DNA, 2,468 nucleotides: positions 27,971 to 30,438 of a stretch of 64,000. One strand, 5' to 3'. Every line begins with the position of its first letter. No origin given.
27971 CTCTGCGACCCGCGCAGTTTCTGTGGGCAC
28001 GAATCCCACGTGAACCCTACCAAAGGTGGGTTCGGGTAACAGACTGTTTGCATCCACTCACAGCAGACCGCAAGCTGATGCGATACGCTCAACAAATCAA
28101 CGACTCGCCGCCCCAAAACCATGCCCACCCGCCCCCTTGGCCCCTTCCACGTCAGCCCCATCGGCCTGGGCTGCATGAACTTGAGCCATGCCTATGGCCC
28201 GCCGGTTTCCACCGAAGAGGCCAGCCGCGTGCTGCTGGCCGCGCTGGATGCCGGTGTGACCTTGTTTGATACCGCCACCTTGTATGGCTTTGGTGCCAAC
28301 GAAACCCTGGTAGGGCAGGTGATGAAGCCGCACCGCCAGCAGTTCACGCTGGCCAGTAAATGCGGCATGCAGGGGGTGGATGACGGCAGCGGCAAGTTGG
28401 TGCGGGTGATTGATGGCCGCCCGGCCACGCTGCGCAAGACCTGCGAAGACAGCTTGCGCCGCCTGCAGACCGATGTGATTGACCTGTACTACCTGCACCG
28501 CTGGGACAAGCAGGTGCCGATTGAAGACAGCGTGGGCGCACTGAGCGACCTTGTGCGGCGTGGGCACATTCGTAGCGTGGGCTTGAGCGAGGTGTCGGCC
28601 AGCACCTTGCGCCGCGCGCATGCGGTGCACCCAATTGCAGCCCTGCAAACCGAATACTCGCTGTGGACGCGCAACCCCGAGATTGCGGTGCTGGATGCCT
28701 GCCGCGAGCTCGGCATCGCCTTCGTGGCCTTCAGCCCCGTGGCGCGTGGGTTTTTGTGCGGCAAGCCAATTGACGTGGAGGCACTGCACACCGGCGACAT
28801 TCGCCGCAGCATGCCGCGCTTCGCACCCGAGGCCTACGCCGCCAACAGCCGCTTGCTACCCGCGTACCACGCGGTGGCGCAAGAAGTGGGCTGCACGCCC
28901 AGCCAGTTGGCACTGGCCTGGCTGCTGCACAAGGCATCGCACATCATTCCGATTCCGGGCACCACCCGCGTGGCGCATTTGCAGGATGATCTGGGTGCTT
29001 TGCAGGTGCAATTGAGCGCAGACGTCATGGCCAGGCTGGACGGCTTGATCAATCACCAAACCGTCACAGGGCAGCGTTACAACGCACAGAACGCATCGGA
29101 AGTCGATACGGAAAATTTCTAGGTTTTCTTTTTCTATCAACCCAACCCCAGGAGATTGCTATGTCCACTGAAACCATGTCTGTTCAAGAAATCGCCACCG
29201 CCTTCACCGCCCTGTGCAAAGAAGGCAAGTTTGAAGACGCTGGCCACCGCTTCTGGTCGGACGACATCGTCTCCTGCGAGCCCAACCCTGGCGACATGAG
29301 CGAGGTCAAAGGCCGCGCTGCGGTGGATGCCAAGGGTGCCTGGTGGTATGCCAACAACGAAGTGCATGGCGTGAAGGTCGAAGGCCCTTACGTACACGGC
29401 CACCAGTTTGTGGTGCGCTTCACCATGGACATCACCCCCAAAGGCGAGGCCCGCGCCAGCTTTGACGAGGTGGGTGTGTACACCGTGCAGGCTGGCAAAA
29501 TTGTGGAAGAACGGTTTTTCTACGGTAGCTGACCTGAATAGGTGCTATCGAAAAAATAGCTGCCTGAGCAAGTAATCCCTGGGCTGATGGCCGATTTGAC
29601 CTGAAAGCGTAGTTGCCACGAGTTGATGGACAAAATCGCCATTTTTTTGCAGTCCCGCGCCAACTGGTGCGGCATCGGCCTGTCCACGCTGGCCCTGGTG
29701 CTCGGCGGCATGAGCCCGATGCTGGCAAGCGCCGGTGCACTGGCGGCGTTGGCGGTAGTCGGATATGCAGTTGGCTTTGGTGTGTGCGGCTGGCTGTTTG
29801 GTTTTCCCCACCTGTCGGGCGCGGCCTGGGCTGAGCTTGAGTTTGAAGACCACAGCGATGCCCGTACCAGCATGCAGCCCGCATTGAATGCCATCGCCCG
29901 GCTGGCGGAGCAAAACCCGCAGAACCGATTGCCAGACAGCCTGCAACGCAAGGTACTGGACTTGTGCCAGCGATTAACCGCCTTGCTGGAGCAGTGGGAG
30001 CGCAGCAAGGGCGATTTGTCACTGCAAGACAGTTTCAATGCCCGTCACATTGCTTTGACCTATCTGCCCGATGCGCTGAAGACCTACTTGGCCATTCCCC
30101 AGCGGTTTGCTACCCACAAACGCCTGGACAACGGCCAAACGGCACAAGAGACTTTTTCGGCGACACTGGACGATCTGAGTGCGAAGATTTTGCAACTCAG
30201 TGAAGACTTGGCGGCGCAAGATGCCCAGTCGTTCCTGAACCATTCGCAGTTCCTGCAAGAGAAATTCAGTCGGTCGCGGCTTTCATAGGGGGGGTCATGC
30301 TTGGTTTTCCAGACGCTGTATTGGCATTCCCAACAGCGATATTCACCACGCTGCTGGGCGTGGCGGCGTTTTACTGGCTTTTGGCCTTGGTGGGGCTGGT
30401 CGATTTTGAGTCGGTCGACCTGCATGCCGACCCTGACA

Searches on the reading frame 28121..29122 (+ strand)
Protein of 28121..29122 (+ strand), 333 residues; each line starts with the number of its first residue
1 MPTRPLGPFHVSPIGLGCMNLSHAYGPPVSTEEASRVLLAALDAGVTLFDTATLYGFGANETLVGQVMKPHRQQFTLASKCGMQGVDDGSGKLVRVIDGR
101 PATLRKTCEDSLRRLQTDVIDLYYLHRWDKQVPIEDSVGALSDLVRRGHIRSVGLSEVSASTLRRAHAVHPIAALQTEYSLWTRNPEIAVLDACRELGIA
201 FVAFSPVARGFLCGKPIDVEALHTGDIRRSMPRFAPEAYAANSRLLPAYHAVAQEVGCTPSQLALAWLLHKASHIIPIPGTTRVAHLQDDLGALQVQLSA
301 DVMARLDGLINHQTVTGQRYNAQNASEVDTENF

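Call 45: search_protein_families(library=pfam, proteins=[window:28121-29122:+], max_evalue=0.001)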
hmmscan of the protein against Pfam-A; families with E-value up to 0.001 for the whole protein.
window:28121-29122:+ (333 aa): 1 family
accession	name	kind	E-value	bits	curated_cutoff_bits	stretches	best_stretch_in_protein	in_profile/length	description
PF00248.27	Aldo_ket_red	-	2.1e-72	244.1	24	1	13-310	1-290/291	Aldo/keto reductase family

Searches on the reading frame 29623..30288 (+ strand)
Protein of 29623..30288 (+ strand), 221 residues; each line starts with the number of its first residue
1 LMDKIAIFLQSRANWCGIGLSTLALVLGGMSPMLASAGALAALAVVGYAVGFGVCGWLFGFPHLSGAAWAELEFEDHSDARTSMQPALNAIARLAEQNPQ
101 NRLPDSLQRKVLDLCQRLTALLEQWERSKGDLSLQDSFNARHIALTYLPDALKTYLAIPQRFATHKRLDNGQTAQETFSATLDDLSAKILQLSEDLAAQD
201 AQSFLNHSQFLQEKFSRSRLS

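Call 45: search_protein_families(library=pfam, proteins=[window:29623-30288:+], max_evalue=0.001)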
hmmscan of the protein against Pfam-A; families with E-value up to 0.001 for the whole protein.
window:29623-30288:+ (221 aa): 0 families

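Call 105: search_protein_families(library=pfam, proteins=[window:29623-30288:+], max_evalue=0.1)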
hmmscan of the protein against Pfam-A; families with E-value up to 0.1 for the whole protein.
window:29623-30288:+ (221 aa): 1 family
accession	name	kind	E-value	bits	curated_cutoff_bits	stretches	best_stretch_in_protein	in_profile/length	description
PF17242.7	DUF5315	-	0.025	14.8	27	1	82-132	18-68/77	Disordered region of unknown function (DUF5315)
